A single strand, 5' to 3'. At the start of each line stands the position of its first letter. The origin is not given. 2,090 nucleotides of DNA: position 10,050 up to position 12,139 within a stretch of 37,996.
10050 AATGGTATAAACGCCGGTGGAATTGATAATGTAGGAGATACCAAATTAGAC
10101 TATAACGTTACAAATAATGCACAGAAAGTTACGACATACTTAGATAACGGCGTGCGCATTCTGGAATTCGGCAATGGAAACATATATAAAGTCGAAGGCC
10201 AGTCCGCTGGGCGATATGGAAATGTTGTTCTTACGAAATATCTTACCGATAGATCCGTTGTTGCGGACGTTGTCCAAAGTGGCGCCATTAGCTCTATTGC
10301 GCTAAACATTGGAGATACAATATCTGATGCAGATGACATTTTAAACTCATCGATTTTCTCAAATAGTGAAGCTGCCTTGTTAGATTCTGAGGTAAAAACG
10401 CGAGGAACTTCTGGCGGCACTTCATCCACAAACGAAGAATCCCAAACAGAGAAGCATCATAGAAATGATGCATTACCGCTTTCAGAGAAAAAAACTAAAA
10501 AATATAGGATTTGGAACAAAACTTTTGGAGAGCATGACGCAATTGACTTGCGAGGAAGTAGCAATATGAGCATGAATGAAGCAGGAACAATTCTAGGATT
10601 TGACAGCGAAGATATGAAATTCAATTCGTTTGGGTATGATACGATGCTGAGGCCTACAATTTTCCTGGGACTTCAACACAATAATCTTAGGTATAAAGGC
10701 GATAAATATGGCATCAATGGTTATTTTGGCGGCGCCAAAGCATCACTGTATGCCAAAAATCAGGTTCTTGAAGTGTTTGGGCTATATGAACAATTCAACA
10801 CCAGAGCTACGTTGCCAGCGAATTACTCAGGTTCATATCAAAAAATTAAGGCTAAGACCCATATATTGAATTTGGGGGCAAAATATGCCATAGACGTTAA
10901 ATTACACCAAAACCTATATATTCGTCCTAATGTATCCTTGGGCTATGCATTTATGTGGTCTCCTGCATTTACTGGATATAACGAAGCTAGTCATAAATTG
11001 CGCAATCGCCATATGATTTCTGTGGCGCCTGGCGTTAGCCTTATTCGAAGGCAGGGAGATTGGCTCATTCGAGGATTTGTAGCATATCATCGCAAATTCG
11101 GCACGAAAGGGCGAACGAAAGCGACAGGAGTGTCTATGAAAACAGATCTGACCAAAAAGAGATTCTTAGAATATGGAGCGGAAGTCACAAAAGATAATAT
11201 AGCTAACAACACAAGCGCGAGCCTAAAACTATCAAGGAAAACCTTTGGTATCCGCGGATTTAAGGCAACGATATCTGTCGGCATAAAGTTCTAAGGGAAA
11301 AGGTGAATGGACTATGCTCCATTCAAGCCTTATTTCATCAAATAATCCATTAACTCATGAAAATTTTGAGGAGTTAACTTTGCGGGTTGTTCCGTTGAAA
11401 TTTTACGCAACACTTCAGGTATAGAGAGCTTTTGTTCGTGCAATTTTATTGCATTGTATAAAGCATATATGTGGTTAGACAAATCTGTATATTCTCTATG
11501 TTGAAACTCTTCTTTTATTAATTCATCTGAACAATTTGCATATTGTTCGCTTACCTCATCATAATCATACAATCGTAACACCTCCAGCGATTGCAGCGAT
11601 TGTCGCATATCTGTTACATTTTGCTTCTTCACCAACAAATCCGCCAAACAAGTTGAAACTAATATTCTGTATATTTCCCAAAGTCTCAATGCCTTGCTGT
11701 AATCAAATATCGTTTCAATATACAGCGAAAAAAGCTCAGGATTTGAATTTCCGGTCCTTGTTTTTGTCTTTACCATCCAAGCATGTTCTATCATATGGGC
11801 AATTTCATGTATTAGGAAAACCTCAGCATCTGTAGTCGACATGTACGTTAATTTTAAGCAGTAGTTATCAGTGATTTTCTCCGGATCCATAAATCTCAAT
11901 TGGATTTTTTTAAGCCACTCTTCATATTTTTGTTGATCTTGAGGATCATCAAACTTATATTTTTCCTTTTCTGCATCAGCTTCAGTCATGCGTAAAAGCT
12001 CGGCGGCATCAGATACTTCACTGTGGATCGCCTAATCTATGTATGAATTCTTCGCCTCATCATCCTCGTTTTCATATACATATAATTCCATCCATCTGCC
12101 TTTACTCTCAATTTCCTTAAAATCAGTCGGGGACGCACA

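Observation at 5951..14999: T6SS core parts dispersed among housekeeping genes: a scattered functional system or a relic?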

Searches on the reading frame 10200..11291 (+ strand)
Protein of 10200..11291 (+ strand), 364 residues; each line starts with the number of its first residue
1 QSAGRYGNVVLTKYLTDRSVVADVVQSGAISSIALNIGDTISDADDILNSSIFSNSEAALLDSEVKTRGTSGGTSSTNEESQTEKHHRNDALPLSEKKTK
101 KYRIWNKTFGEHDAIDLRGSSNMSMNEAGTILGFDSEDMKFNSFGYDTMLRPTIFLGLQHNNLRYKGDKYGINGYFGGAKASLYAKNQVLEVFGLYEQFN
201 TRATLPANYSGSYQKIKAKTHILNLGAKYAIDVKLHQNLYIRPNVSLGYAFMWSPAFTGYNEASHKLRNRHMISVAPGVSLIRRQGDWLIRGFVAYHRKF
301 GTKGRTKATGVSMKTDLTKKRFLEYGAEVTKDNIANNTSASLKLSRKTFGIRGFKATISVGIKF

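Call 54: search_solved_structures(query=window:10290-11291:+, max_evalue=10)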
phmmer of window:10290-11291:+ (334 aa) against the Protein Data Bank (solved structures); distinct sequences matched with E-value up to 10: 5.
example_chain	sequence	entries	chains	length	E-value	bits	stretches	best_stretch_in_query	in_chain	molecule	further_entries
9ay0_A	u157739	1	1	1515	0.086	15.4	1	107-154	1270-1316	Metal resistance protein YCF1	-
7mpe_A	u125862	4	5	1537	0.089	15.3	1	107-154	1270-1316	Metal resistance protein YCF1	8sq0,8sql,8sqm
9ayc_A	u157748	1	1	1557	0.091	15.3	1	107-154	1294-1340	Metal resistance protein YCF1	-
7m68_A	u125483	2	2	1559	0.092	15.3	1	107-154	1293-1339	Metal resistance protein YCF1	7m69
8sg4_A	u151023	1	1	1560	0.092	15.3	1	107-154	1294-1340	Metal resistance protein YCF1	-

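Call 76: search_dna_similar(query=window:10200-11291:+, collection=plasmids, mode=protein, max_evalue=0.01, max_rows=8)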
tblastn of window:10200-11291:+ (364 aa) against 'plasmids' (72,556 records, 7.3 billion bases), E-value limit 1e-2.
No match.

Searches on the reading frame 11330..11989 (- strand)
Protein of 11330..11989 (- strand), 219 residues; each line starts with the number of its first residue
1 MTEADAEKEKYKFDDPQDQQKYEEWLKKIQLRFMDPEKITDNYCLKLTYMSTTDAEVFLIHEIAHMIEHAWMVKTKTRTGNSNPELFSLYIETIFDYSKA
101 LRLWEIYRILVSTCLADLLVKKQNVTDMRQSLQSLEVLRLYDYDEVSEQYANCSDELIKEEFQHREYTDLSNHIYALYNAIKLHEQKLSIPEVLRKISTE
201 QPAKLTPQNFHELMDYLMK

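Call 4: search_protein_families(library=pfam, proteins=[window:11330-11989:-], max_evalue=0.01)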
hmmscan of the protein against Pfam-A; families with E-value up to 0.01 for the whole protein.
window:11330-11989:- (219 aa): 0 families

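Call 5: search_protein_families(library=ncbifam, proteins=[window:11330-11989:-], max_evalue=0.01)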
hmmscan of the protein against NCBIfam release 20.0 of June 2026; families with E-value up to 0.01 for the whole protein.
window:11330-11989:- (219 aa): 0 families

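Call 27: search_protein_families(library=pfam, proteins=[window:11330-11989:-], max_evalue=10)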
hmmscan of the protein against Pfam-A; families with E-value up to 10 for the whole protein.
window:11330-11989:- (219 aa): 2 families
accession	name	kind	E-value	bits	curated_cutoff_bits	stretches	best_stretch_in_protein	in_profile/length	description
PF20924.2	RLIP76_Ral-bd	-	0.11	13.1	24.5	1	92-111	22-41/49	RLIP76, Ral binding domain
PF01555.25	N6_N4_Mtase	-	0.14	12.6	26.7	1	8-172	14-159/221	DNA methylase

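Call 74: search_protein_families(library=phrogs, proteins=[window:11330-11989:-], max_evalue=0.1)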
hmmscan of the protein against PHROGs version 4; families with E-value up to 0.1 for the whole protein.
window:11330-11989:- (219 aa): 0 families

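Call 82: list_cluster_members(proteins=[window:11330-11986:-, window:12199-12552:-, window:7674-11291:+, window:36661-37725:-, window:18749-20452:+, window:5951-6610:+])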
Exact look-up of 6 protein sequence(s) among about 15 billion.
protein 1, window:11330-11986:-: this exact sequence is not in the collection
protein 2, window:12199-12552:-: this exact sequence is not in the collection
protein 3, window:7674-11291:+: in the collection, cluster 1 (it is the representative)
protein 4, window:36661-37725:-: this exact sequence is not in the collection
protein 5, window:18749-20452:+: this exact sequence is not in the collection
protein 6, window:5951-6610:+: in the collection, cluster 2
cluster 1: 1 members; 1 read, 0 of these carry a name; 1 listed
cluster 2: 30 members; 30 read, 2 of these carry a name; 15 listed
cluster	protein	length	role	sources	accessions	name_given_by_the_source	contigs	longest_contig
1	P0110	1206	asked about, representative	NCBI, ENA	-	-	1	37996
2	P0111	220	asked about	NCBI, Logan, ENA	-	-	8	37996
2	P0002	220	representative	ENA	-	-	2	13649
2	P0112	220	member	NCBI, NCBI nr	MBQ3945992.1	MAG: hypothetical protein II670_10365 [Alphaproteobacteria bacterium] | hypothetical protein [Alphaproteobacteria bacterium]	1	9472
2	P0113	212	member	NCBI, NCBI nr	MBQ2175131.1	MAG: hypothetical protein II453_08735 [Alphaproteobacteria bacterium] | hypothetical protein [Alphaproteobacteria bacterium]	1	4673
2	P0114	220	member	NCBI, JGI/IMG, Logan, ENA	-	-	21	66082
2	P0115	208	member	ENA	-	-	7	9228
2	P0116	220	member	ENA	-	-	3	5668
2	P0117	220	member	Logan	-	-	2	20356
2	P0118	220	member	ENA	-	-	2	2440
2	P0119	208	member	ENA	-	-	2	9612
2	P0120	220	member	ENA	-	-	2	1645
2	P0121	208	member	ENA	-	-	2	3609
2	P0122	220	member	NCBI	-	-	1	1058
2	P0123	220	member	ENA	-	-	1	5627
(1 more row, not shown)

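Call 84: find_encoding_contigs(protein=P0114, flank=10000, max_places=2)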
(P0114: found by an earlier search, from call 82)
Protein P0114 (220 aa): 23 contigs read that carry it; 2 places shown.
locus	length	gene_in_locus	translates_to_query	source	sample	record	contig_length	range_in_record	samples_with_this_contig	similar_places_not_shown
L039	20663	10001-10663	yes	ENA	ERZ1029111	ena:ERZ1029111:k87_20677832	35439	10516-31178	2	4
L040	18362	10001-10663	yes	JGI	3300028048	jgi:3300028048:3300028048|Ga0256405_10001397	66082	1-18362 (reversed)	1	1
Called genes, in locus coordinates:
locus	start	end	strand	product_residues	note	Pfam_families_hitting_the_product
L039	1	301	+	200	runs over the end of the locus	PF00574:CLP_protease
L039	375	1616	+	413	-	PF06689:zf-C4_ClpX, PF00493:MCM (weak), PF01078:Mg_chelatase (faint), PF00004:AAA, PF07724:AAA_2, PF07728:AAA_5 (faint), PF10431:ClpB_D2-small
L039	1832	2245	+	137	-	PF21157:DksA_N, PF01258:zf-dskA_traR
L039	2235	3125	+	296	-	PF00009:GTP_EFTU, PF00025:Arf (weak), PF00350:Dynamin_N (weak), PF01926:MMR_HSR1, PF02421:FeoB_N, PF04548:AIG1, PF10662:PduV-EutP, PF07650:KH_2, +2 more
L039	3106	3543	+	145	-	-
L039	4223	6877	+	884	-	PF00521:DNA_topoisoIV, PF03989:DNA_gyraseA_C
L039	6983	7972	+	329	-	PF03739:LptF_LptG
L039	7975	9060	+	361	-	PF03739:LptF_LptG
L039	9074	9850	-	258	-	PF00106:adh_short, PF23441:SDR (weak), PF13561:adh_short_C2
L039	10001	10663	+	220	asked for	-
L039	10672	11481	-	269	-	PF14805:THDPS_N_2, PF25087:GMPPB_C (weak), PF00132:Hexapep, PF14602:Hexapep_2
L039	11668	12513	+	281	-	PF02405:MlaE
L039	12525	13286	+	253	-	PF00005:ABC_tran, PF13304:AAA_21 (faint)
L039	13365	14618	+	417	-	PF01409:tRNA-synt_2d (faint), PF13393:tRNA-synt_His, PF00587:tRNA-synt_2b, PF03129:HGTP_anticodon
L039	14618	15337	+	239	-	PF01746:tRNA_m1G_MT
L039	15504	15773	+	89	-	-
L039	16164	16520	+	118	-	PF00886:Ribosomal_S16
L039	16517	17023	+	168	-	PF01782:RimM, PF05239:PRC, PF24986:PRC_RimM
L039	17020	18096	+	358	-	PF02684:LpxB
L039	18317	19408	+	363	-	-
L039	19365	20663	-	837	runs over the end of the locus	PF00580:UvrD-helicase, PF13245:AAA_19, PF13538:UvrD_C_2 (faint), PF13361:UvrD_C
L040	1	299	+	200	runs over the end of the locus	PF00574:CLP_protease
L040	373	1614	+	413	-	PF06689:zf-C4_ClpX, PF00493:MCM (weak), PF01078:Mg_chelatase (faint), PF00004:AAA, PF07724:AAA_2, PF07728:AAA_5 (faint), PF10431:ClpB_D2-small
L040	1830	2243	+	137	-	PF21157:DksA_N, PF01258:zf-dskA_traR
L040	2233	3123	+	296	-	PF00009:GTP_EFTU, PF00025:Arf (weak), PF00350:Dynamin_N (weak), PF01926:MMR_HSR1, PF02421:FeoB_N, PF04548:AIG1, PF10662:PduV-EutP, PF07650:KH_2, +2 more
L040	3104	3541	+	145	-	-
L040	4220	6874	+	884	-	PF00521:DNA_topoisoIV, PF03989:DNA_gyraseA_C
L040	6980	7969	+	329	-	PF03739:LptF_LptG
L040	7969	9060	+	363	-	PF03739:LptF_LptG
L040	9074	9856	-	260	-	PF00106:adh_short, PF23441:SDR (weak), PF13561:adh_short_C2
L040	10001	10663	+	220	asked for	-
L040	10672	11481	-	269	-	PF14805:THDPS_N_2, PF25087:GMPPB_C (weak), PF00132:Hexapep, PF14602:Hexapep_2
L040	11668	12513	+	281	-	PF02405:MlaE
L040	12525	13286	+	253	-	PF00005:ABC_tran, PF13304:AAA_21 (faint)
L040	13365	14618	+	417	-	PF01409:tRNA-synt_2d (faint), PF13393:tRNA-synt_His, PF00587:tRNA-synt_2b, PF03129:HGTP_anticodon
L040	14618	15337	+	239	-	PF01746:tRNA_m1G_MT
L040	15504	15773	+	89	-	-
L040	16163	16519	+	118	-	PF00886:Ribosomal_S16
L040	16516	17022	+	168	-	PF01782:RimM, PF05239:PRC, PF24986:PRC_RimM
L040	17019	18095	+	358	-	PF02684:LpxB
